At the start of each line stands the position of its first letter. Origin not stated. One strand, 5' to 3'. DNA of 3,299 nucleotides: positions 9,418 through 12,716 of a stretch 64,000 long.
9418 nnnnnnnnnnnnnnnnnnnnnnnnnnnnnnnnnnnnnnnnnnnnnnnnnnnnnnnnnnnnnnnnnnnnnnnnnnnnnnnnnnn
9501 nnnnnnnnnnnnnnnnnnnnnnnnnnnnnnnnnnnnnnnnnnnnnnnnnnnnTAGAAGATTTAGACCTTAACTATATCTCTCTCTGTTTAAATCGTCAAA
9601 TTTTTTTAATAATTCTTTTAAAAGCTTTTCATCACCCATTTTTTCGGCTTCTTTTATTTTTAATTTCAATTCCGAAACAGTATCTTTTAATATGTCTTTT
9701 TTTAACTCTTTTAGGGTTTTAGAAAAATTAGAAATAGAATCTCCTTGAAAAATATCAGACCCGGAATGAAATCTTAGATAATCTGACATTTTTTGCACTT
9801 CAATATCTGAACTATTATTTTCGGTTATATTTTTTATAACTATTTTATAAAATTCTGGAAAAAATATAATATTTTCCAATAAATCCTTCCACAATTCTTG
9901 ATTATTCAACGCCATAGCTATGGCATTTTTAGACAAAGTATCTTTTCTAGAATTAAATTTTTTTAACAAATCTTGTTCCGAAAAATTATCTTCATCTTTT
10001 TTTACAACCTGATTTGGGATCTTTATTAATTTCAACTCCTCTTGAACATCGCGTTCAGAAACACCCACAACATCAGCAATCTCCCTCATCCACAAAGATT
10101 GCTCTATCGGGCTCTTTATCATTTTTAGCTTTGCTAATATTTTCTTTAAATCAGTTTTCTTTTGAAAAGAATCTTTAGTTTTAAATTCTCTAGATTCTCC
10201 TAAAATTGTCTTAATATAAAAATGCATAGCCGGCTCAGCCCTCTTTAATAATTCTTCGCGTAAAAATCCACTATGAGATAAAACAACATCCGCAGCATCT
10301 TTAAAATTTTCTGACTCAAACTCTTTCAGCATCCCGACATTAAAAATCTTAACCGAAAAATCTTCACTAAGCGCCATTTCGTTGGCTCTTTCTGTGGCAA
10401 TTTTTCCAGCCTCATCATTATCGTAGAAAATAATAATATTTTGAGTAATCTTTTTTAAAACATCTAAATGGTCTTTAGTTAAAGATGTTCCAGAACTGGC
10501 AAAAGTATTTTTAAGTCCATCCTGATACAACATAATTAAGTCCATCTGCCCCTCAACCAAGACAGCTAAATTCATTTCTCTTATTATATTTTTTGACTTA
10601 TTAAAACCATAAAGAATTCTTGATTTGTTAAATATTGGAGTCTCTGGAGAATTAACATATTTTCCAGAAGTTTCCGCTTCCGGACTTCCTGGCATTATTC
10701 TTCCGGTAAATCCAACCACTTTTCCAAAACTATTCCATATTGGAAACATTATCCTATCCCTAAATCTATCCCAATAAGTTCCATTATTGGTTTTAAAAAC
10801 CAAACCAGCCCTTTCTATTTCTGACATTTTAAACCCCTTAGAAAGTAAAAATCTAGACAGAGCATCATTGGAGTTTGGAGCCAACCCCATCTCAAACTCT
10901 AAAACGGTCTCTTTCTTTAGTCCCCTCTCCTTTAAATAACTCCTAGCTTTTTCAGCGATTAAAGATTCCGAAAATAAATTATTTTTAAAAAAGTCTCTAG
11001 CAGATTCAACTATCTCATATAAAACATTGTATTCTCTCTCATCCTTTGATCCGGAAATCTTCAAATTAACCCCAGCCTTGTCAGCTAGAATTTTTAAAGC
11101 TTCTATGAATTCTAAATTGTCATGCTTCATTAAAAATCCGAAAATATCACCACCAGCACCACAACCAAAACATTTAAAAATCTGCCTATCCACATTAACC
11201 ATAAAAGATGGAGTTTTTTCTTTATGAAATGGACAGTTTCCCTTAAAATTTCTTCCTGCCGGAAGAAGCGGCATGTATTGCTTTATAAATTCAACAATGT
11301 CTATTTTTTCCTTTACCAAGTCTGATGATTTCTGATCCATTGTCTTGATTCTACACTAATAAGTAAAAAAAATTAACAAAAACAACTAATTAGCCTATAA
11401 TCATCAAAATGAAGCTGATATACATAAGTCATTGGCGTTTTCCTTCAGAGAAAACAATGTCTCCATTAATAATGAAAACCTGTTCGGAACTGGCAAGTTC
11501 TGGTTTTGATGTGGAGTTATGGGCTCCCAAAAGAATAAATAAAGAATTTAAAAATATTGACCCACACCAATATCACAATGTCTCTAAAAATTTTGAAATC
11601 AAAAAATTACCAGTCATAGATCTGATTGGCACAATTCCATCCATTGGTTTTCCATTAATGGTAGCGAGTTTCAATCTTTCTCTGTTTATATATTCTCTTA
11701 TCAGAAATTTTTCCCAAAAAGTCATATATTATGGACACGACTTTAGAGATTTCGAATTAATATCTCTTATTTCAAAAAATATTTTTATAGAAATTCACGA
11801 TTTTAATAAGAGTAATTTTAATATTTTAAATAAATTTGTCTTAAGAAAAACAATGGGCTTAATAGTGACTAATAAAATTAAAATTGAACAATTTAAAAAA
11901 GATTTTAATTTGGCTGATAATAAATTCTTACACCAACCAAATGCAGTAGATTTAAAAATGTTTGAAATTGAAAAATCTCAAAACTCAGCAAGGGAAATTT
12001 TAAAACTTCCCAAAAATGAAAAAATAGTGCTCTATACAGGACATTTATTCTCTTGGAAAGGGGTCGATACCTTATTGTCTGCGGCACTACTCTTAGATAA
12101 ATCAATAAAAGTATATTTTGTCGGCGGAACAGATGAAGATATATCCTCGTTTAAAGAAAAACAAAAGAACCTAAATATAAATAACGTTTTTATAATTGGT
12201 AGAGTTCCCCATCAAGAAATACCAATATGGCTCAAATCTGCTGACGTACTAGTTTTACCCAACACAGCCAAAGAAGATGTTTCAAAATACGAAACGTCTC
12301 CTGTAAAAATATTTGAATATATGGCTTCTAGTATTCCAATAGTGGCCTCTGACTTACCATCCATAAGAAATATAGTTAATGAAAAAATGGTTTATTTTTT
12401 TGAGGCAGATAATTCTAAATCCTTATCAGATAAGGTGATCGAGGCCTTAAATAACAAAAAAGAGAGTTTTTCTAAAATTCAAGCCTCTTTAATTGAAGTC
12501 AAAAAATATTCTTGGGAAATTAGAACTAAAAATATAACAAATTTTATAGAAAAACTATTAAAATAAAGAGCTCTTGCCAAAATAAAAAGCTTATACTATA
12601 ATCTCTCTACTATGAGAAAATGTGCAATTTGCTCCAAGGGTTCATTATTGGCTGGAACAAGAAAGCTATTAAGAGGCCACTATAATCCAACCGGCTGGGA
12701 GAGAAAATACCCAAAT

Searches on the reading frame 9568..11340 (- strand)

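Call 6: search_protein_families(library=pfam, proteins=[window:9568-11340:-], max_evalue=0.01)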
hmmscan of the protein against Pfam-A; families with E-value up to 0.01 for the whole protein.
window:9568-11340:- (590 aa): 5 families
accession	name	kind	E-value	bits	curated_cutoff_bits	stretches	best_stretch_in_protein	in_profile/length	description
PF08275.17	DNAG_N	-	3.3e-39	134.3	26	1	117-249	1-127/128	DNA primase catalytic core, N-terminal domain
PF01807.25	Zn_ribbon_DnaG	-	1.9e-33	114.6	24.9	1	3-95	3-95/98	CHC2 zinc finger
PF13155.12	Toprim_2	-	3.5e-16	59.8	22.1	1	260-336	1-79/88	Toprim-like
PF13662.12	Toprim_4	-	3e-14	53.5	25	1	258-332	2-83/85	Toprim domain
PF01751.28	Toprim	-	8.8e-08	32.7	23.1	1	260-322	3-79/96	Toprim domain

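Call 7: search_protein_families(library=ncbifam, proteins=[window:9568-11340:-], max_evalue=0.01)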
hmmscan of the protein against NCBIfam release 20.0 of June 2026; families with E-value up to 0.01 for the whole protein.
window:9568-11340:- (590 aa): 4 families
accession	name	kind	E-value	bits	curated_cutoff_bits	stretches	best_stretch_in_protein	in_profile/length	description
TIGR01391.1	dnaG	equivalog_domain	1e-117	393.5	283.6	1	2-423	3-412/414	DNA primase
TIGR00646.1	MG010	hypoth_equivalog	2.2e-08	33.9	260.65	1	237-335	94-190/218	DNA primase-like protein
NF003108.1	PRK04031.1-1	equivalog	2.1e-05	23.9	300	1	256-315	163-220/419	DNA primase DnaG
NF005477.0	PRK07078.1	subfamily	0.00017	19.9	1014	1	256-370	190-299/759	hypothetical protein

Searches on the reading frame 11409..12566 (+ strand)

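Call 6: search_protein_families(library=pfam, proteins=[window:11409-12566:+], max_evalue=0.01)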
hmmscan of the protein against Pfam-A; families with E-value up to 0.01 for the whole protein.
window:11409-12566:+ (385 aa): 3 families
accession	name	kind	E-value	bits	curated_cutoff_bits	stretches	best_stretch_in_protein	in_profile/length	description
PF00534.26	Glycos_transf_1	-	2.5e-25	89.4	26.4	1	192-352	3-161/172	Glycosyl transferases group 1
PF13692.12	Glyco_trans_1_4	-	5.3e-22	79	27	1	205-349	2-142/142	Glycosyl transferases group 1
PF13524.12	Glyco_trans_1_2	-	4.8e-05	23.8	25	1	234-375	16-141/144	Glycosyl transferase-like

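Call 7: search_protein_families(library=ncbifam, proteins=[window:11409-12566:+], max_evalue=0.01)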
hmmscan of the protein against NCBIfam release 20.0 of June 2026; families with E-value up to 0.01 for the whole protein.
window:11409-12566:+ (385 aa): 22 families
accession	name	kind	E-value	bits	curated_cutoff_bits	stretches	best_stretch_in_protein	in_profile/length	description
NF047684.1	TeichurnBiosyTuaC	equivalog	4.7e-22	78.4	550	1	132-371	150-375/391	teichuronic acid biosynthesis protein TuaC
TIGR04063.1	stp3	hypoth_equivalog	1.2e-19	70.5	442.05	1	169-374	178-386/397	TIGR04063 family PEP-CTERM/XrtA system glycosyltransferase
NF038298.1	EPS_HpsO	equivalog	1.7e-17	63.3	575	1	116-356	112-359/388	hormogonium polysaccharide biosynthesis glycosyltransferase HpsO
NF053787.1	GlcN_PG_synth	equivalog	2.8e-16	59.3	480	1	175-383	168-359/361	N-acetylglucosaminyl phosphatidylglycerol synthase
NF047676.1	TeichurnBiosyTuaH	equivalog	2.6e-13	49.6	550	1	146-372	157-376/384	teichuronic acid biosynthesis protein TuaH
NF007640.0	PRK10307.1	subfamily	3.3e-13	49.3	276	1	167-364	190-386/411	WcaI family glycosyltransferase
TIGR04047.1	MSMEG_0565_glyc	hypoth_equivalog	1.9e-11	43.7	259.85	1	148-371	139-362/373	MSMEG_0565 family glycosyltransferase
NF012028.0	PRK15484.1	subfamily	2.3e-11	43.4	618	1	145-381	137-376/380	lipopolysaccharide N-acetylglucosaminyltransferase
TIGR04157.1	glyco_rSAM_CFB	subfamily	9.6e-11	41.3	400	1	158-348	180-373/406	TIGR04157 family glycosyltransferase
NF038295.1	EPS_HpsP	equivalog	1.1e-10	41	550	1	176-380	181-384/388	hormogonium polysaccharide biosynthesis glycosyltransferase HpsP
TIGR02149.1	glgA_Coryne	subfamily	1.5e-10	40.8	302.4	1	166-345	164-350/391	glycogen synthase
NF053513.1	Gtran_IagA_BgsA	equivalog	1.4e-08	34.2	460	1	99-361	64-311/333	LTA glycolipid anchor biosynthesis glycosyltransferase, IagA/BgsA family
TIGR03449.1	mycothiol_MshA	equivalog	1.4e-08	34.1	462.5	1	142-380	159-400/406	D-inositol-3-phosphate glycosyltransferase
NF049987.1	DaglGlyslTfaseDgs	equivalog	1.7e-08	33.8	500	1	175-378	128-322/332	processive diacylglycerol alpha-glucosyltransferase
TIGR03999.1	thiol_BshA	equivalog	2e-08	33.6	273.7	1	172-374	168-364/375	N-acetyl-alpha-D-glucosaminyl L-malate synthase BshA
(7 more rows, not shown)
